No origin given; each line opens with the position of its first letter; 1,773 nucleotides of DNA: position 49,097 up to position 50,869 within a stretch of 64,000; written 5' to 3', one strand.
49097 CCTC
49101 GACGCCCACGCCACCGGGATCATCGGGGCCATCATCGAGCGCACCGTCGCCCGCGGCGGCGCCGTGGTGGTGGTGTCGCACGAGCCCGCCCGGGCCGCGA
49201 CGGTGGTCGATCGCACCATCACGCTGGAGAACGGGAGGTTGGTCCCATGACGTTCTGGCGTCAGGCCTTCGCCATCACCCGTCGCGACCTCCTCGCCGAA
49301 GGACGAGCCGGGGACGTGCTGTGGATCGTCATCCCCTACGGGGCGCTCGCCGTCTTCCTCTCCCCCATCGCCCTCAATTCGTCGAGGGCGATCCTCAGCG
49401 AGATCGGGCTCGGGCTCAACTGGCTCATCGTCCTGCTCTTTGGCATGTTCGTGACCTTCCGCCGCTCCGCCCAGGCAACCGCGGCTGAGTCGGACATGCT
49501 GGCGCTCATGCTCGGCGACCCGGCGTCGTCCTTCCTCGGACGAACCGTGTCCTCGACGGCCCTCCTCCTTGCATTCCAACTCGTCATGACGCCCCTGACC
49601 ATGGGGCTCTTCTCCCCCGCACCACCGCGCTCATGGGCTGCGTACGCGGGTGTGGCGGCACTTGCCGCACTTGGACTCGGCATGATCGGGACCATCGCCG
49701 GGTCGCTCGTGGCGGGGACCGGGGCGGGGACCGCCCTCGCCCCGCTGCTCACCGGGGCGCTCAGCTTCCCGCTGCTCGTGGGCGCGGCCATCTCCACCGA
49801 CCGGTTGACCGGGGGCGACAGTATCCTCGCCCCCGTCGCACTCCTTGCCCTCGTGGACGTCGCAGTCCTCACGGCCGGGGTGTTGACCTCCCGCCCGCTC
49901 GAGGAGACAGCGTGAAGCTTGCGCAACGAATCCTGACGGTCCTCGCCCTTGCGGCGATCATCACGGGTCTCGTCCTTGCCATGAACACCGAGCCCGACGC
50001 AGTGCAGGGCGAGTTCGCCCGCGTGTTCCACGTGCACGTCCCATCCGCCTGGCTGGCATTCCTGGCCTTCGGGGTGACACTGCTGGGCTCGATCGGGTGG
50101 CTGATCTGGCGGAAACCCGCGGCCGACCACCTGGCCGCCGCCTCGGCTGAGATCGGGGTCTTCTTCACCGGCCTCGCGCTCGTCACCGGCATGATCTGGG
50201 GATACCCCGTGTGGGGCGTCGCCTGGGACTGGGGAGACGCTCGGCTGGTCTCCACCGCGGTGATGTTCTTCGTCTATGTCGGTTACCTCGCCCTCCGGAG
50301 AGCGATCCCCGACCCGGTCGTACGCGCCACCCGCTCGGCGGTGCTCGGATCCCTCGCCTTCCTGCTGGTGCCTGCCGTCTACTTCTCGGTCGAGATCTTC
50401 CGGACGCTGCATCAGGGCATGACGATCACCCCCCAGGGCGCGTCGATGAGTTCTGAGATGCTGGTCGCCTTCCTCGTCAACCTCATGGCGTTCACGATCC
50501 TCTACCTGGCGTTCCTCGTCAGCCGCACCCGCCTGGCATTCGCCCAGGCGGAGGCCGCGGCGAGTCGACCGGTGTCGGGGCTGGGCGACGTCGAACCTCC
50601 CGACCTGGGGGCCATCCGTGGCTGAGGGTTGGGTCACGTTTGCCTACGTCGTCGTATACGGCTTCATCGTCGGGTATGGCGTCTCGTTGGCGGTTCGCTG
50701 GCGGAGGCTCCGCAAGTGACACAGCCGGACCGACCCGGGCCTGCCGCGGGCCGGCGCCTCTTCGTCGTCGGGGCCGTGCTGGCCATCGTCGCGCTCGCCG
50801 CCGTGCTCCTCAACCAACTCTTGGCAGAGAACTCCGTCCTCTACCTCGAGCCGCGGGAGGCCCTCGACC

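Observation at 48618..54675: Complete System I cytochrome c maturation locus (ccmABCDEFHG) with an overlooked 33-aa CcmD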

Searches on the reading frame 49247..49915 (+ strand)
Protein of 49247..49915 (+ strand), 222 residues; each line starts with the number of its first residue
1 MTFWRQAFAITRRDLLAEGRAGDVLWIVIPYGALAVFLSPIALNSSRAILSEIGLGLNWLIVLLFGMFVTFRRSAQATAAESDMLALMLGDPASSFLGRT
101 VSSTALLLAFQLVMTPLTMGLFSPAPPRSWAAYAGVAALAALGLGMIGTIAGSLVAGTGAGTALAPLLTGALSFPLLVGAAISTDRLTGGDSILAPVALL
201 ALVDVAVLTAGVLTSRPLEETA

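Call 4: search_protein_families(library=pfam, proteins=[window:49247-49915:+], max_evalue=1)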
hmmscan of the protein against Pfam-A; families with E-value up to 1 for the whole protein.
window:49247-49915:+ (222 aa): 1 family
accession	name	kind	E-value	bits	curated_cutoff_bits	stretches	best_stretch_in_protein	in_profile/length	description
PF03379.19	CcmB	-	4.2e-11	43.1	24.9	1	8-210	2-204/215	CcmB protein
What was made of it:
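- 49247..49915 (+): ccmB, the ABC permease (222 aa). PF03379 CcmB scores 43.1 bits, above its cutoff of 24.9 (call 4).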

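Call 5: search_protein_families(library=ncbifam, proteins=[window:49247-49915:+], max_evalue=1)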
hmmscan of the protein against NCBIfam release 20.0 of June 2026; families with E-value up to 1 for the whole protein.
window:49247-49915:+ (222 aa): 1 family
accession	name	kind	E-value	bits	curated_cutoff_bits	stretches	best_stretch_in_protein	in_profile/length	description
TIGR01190.1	ccmB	equivalog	0.84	9.3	156.2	0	11-210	2-201/211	heme exporter protein CcmB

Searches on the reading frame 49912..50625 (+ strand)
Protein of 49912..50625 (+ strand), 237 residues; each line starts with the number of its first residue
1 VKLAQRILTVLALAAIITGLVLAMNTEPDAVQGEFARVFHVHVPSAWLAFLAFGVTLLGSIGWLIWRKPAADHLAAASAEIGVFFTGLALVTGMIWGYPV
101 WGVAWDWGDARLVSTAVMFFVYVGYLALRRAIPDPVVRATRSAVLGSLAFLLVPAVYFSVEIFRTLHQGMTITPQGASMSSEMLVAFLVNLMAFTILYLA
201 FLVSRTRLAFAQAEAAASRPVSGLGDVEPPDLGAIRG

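Call 4: search_protein_families(library=pfam, proteins=[window:49912-50625:+], max_evalue=1)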
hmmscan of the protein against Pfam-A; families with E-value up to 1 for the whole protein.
window:49912-50625:+ (237 aa): 2 families
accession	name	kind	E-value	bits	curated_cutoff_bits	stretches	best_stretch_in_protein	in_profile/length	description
PF01578.25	Cytochrom_C_asm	-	8.9e-25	88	29.9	1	10-167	38-212/212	Cytochrome C assembly protein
PF03189.18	Otopetrin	-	0.1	11.9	27.8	1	145-217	4-71/434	Otopetrin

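Call 5: search_protein_families(library=ncbifam, proteins=[window:49912-50625:+], max_evalue=1)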
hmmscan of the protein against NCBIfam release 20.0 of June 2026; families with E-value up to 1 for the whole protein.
window:49912-50625:+ (237 aa): 2 families
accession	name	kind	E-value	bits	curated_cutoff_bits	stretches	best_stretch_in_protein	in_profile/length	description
TIGR01191.1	ccmC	subfamily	1.2e-45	155.7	186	1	29-208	3-182/184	heme ABC transporter permease CcmC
TIGR03144.1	cytochr_II_ccsB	equivalog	1.8e-07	31.2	187.6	1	70-164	155-245/252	c-type cytochrome biogenesis protein CcsB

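Call 42: find_related_loci(query=window:49912-50625:+, collection=metagenome_contigs, flank=3000)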
Query window:49912-50625:+ (237 aa) in metagenome_contigs; peptide patterns used: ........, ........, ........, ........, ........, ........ (x = any residue, [..] = any of these).
600 stretches matched a pattern (row limit reached: there are more); 36 encode a relative of the query (tblastn E <= 1e-3); 36 distinct loci.
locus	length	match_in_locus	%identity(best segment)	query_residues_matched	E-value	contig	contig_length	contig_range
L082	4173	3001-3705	58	7-237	1e-82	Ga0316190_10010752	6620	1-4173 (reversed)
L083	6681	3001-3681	59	8-229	1e-82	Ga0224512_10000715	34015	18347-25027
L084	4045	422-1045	63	2-209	1e-82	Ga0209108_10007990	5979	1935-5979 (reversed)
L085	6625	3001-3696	58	6-236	2e-81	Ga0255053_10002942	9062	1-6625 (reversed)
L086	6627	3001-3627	61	6-214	3e-81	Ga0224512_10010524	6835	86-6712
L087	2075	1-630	64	32-237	7e-83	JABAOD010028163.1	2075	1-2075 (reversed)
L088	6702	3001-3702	57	1-229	3e-78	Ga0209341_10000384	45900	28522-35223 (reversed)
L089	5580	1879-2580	58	1-229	4e-78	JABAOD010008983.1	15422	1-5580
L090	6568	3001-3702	57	1-229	3e-78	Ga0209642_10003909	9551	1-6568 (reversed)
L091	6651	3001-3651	57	19-236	2e-77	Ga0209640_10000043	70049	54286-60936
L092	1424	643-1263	59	1-207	3e-82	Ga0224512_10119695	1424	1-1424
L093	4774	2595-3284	55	6-236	4e-75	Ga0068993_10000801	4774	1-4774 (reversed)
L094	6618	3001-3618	58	19-232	6e-75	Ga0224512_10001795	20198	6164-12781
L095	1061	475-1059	59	6-200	3e-71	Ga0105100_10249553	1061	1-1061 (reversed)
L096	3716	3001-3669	53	19-236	6e-66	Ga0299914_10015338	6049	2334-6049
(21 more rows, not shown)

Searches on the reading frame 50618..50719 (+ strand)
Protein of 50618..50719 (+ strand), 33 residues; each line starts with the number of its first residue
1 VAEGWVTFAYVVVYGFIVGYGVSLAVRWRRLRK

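Call 4: search_protein_families(library=pfam, proteins=[window:50618-50719:+], max_evalue=1)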
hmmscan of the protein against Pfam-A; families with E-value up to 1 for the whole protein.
window:50618-50719:+ (33 aa): 0 families

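Call 5: search_protein_families(library=ncbifam, proteins=[window:50618-50719:+], max_evalue=1)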
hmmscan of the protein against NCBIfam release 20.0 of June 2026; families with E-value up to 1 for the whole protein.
window:50618-50719:+ (33 aa): 1 family
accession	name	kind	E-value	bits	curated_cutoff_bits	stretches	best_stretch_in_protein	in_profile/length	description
TIGR04391.1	CcmD_alt_fam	subfamily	0.28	11.2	24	1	5-33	2-30/36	CcmD family protein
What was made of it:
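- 50618..50719 (+): ccmD: 33 aa, GTG start, one TM helix plus the basic tail RWRRLRK. Direct profile hit: only TIGR04391, E=0.28, 11.2 bits against a cutoff of 24 (call 5).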

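Call 16: search_protein_families(library=ncbifam, alignment_id=A1, max_evalue=1)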
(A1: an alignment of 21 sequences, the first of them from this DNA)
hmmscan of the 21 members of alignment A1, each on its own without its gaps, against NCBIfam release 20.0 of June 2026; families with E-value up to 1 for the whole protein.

A. member 1, seq(33 aa): 1 family
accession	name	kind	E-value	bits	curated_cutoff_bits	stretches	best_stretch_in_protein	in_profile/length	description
TIGR04391.1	CcmD_alt_fam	subfamily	0.28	11.2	24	1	5-33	2-30/36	CcmD family protein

B. families by the number of members that match (of 21 scanned): 6 families
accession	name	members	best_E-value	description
TIGR04391.1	CcmD_alt_fam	8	0.0001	CcmD family protein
TIGR03141.1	cytochro_ccmD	8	0.00011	heme exporter protein CcmD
NF047839.1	PspM_Rv2743c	2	0.011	phage shock envelope stress response protein PspM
NF051874.1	PVV_CTERM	1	0.066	PVV-CTERM domain-containing choice-of-anchor G protein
TIGR02973.1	nitrate_rd_NapE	1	0.12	periplasmic nitrate reductase, NapE protein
TIGR01066.1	rplM_bact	1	0.17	50S ribosomal protein L13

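Call 17: search_protein_families(library=pfam, alignment_id=A1, max_evalue=1)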
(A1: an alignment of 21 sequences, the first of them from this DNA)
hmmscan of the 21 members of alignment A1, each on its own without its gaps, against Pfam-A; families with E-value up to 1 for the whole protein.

A. member 1, seq(33 aa): 0 families

B. families by the number of members that match (of 21 scanned): 9 families
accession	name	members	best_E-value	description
PF04995.19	CcmD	6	0.00047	Heme exporter protein D (CcmD)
PF14946.11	DUF4501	2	0.017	Domain of unknown function (DUF4501)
PF05555.16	DUF762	1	0.036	Coxiella burnetii protein of unknown function (DUF762)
PF02326.20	YMF19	1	0.044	Plant ATP synthase F0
PF14023.12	Bestrophin-like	1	0.044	Bestrophin-like domain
PF05987.18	DUF898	1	0.049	Bacterial protein of unknown function (DUF898)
PF14316.11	DUF4381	1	0.069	Domain of unknown function (DUF4381)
PF21944.1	Hemotin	1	0.11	Hemotin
PF05140.19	ResB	1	0.4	ResB-like family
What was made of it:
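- Of 21 positional homologues, 8 hit TIGR04391, 8 hit TIGR03141 and 6 hit PF04995 at about 1e-4 (calls 16, 17).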

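Call 18: search_solved_structures(query=A1, max_evalue=10, show_alignments=3)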
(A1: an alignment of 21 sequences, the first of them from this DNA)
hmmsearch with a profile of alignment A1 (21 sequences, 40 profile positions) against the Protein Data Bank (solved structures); distinct sequences matched with E-value up to 10: 2.
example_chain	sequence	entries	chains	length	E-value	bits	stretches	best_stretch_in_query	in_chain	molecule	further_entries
3lyn_A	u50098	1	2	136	0.91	12.2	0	22-34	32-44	SPERM LYSIN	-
9bh5_CS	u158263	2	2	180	1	12.1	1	20-36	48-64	Large ribosomal subunit protein eL20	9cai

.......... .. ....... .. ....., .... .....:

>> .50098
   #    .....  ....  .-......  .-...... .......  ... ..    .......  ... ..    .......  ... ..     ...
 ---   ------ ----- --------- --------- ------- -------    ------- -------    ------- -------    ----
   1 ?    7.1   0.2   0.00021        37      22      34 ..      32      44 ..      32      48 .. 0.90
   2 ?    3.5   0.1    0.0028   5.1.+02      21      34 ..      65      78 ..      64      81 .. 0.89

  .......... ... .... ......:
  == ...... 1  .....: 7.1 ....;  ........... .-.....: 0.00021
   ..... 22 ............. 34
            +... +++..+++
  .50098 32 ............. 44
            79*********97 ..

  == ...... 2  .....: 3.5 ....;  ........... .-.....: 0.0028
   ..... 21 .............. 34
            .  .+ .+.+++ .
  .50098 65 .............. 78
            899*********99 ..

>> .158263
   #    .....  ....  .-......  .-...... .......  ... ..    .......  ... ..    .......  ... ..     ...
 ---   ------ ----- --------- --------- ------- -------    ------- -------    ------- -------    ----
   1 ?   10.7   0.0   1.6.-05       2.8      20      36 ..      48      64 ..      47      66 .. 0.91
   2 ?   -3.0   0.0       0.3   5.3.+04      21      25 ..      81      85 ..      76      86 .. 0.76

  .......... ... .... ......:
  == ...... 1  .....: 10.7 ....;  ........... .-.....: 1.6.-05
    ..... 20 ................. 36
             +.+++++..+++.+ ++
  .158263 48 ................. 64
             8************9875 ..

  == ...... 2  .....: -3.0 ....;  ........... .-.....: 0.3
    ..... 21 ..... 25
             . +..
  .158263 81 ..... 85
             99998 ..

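Call 63: search_protein_representatives(protein=window:50618-50716:+)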
Query: 33 residues. Proteins with E-value up to 0.001 (for the whole library): 6; up to 1e-10: 0; up to 1e-30: 0. The best 6 are listed.
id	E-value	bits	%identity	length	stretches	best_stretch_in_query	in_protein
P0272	2.2e-05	39.2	59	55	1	1-32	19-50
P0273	2.9e-05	38.9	66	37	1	1-32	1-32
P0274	6.1e-05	37.9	62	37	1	1-32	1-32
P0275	1.8e-04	36.5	66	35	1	1-32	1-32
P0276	6.4e-04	34.8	63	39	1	2-31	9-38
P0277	7.6e-04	34.6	53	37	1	1-32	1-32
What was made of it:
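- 50618..50719 (+): Database homologues: phmmer finds 6 small proteins at E<=1e-3 among 1.84 billion (call 63).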

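Call 64: search_protein_families(library=ncbifam, proteins=[P0272, P0273, P0274, P0275, P0276, P0277], max_evalue=1)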
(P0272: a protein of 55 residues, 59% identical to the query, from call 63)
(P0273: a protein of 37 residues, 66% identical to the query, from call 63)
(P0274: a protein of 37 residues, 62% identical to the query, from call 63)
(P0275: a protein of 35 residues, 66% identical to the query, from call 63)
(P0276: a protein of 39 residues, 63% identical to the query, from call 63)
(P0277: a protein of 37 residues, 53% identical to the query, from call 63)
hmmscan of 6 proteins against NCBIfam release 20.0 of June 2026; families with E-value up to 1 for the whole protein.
P0272 (55 aa): 1 family
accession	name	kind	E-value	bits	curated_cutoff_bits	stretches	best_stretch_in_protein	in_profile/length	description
NF008432.0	PRK11272.1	equivalog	0.047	12.9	270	1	15-44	206-235/294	drug/metabolite exporter YedA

P0273 (37 aa): 0 families

P0274 (37 aa): 0 families

P0275 (35 aa): 2 families
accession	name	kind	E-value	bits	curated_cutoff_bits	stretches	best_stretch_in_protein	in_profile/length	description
TIGR04391.1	CcmD_alt_fam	subfamily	0.0022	18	24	1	5-33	2-30/36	CcmD family protein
NF042413.1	NGO_0222_fam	subfamily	0.11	12.9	38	1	8-30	43-65/74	NGO_0222 family membrane protein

P0276 (39 aa): 2 families
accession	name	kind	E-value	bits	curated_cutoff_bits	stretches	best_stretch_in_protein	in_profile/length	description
NF047949.1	CcmD_like_Wolb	equivalog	0.0065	16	45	1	11-26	3-18/45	CcmD-like small membrane protein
TIGR04391.1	CcmD_alt_fam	subfamily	0.072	13.1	24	1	12-38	2-28/36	CcmD family protein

P0277 (37 aa): 0 families
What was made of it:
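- On CcmD: The closest subfamily members are also below threshold (call 64).
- Closest known: Short CcmD families: NCBIfam TIGR04391. Same: Sub-threshold hits from the window subfamily are consistently to these models (calls 5, 16, 17, 64).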
